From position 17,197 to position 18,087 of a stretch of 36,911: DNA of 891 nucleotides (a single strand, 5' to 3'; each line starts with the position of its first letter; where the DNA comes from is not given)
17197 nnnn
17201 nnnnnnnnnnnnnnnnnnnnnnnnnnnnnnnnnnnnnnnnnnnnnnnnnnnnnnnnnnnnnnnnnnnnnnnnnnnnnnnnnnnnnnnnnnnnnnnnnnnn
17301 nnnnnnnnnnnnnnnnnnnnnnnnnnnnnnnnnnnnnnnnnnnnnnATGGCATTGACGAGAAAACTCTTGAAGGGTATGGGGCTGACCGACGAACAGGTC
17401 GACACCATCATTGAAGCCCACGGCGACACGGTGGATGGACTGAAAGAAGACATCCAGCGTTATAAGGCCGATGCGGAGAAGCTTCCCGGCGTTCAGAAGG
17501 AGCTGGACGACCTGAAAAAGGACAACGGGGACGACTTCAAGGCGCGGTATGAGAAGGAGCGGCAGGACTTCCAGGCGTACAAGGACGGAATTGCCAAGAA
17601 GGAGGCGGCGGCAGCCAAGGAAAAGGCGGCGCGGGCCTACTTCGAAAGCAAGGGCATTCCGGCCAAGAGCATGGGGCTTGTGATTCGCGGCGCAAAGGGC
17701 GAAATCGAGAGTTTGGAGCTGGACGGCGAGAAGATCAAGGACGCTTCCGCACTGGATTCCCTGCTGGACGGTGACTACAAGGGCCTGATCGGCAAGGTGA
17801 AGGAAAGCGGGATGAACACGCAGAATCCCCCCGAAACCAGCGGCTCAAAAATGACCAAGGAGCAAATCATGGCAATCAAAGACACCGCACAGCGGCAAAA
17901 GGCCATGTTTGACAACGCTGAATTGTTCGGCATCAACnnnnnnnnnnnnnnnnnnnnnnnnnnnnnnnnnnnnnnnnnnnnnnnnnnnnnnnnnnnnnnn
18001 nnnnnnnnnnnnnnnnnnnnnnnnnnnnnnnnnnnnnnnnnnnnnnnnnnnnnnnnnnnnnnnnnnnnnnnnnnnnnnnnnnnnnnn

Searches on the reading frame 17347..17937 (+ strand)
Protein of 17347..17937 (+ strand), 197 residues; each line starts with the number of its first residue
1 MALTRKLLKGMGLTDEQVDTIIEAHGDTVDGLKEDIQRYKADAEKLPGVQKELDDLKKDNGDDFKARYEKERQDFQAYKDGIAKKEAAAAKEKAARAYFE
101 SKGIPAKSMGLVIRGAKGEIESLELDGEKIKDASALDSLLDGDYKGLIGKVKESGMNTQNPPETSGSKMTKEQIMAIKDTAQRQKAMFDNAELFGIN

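Call 41: search_protein_families(library=pfam, proteins=[window:17347-17937:+], max_evalue=0.001)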
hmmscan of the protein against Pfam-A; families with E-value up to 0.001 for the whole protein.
window:17347-17937:+ (197 aa): 1 family
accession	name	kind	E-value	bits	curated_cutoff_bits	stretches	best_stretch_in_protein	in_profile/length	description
PF06810.17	Phage_scaffold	-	1.7e-10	41.6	35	1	4-166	2-167/170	Phage capsid assembly scaffolding protein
